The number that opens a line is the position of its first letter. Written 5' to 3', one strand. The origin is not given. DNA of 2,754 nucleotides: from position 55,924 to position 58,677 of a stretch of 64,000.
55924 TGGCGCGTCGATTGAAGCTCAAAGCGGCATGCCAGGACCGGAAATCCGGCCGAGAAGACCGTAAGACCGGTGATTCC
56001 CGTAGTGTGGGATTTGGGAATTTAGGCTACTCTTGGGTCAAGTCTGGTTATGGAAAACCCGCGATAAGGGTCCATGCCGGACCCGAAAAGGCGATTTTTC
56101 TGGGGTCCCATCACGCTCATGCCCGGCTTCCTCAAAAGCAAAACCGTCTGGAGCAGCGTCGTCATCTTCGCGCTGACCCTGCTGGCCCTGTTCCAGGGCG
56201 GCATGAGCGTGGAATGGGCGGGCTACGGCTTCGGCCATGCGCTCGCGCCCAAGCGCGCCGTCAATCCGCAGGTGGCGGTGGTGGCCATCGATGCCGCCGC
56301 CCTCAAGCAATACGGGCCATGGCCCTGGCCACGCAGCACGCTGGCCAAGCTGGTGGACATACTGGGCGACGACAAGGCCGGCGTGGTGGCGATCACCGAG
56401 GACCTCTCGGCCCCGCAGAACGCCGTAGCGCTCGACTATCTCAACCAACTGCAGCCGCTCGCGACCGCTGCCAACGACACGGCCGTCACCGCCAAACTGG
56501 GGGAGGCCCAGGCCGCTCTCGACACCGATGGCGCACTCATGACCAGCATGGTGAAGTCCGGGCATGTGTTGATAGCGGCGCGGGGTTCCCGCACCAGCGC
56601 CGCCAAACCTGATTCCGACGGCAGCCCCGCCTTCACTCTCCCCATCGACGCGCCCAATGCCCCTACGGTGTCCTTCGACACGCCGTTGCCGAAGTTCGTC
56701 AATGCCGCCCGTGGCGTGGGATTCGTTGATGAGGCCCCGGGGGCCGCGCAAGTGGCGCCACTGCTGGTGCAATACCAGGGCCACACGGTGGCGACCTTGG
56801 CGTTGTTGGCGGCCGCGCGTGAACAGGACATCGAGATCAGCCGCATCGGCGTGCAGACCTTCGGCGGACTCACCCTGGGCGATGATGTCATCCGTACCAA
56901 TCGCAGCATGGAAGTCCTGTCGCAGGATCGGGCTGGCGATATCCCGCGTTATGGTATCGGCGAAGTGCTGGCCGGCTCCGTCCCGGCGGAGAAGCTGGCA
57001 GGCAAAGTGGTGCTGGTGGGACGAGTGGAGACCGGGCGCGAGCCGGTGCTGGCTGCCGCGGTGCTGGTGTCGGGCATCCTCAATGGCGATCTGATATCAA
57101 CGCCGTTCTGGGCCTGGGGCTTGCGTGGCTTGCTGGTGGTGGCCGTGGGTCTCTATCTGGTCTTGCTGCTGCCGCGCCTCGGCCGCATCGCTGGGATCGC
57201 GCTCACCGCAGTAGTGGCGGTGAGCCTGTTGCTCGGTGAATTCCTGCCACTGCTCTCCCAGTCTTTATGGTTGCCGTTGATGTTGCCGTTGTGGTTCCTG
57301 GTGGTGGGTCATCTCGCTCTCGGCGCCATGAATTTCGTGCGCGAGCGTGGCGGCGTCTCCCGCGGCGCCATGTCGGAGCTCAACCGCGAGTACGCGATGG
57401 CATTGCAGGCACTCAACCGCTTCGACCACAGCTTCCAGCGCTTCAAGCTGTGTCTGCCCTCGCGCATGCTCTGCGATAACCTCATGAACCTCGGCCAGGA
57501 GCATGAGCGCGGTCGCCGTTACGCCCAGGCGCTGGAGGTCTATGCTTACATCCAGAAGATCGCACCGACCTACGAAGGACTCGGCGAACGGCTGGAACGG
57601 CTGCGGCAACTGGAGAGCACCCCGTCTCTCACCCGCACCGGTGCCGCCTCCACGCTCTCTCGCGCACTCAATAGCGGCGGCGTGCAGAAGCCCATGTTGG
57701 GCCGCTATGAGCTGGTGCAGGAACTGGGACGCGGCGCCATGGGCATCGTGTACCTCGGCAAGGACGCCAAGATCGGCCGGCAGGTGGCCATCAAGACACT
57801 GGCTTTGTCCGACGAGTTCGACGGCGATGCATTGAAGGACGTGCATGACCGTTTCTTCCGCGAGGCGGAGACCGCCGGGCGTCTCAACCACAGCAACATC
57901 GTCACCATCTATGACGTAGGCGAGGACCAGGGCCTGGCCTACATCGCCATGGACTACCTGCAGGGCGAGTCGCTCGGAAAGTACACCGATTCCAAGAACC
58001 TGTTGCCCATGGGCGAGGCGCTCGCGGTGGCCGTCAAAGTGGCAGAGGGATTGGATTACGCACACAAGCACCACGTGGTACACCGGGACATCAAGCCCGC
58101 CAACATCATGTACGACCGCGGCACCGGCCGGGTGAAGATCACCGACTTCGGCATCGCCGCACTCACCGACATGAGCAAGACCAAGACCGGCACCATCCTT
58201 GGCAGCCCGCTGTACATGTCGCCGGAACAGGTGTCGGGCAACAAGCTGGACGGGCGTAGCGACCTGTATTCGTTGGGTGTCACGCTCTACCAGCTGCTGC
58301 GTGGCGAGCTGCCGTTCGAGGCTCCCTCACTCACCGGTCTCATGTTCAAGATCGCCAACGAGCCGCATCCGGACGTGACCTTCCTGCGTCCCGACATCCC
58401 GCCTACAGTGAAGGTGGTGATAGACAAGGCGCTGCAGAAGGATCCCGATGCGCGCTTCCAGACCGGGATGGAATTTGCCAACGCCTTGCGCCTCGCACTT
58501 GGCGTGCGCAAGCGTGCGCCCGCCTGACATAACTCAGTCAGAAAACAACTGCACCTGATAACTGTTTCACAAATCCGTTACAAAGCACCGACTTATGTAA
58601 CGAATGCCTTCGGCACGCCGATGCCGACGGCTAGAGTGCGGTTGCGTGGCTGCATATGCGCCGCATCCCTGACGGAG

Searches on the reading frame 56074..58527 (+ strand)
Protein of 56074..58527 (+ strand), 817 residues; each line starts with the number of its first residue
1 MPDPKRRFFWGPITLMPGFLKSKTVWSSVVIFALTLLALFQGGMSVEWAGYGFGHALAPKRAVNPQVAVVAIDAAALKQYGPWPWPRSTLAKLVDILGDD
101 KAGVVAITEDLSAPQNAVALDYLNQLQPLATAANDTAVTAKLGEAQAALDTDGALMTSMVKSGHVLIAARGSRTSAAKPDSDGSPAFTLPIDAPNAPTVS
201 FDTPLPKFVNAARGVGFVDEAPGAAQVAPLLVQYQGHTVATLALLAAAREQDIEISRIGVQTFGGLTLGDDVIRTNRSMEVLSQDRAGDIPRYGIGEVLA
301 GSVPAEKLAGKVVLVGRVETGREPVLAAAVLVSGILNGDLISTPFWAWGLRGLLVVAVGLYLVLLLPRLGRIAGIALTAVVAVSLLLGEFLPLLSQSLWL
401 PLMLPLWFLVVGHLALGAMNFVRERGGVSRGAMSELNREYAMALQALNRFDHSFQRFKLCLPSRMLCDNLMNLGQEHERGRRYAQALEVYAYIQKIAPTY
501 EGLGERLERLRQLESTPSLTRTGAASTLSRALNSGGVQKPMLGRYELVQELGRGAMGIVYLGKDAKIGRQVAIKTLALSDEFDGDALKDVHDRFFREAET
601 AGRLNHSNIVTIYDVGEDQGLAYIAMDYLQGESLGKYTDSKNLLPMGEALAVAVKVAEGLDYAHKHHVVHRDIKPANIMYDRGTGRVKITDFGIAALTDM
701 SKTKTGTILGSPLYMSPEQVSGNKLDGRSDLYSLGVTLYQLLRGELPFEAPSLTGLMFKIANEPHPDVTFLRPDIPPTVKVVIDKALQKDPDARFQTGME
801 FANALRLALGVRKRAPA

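Call 86: search_protein_families(library=pfam, proteins=[window:56074-58527:+], max_evalue=0.00001)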
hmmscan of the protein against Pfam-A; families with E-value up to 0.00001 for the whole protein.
window:56074-58527:+ (817 aa): 3 families
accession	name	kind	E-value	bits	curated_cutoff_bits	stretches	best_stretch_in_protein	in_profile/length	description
PF00069.31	Pkinase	-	8.1e-55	186.5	31.7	1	545-796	1-253/263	Protein kinase domain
PF07714.23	PK_Tyr_Ser-Thr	-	2.5e-35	122.5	23.1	1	546-795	2-249/258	Protein tyrosine and serine/threonine kinase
PF05226.16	CHASE2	-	1.3e-21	77.7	26.3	1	32-322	3-200/257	CHASE2 domain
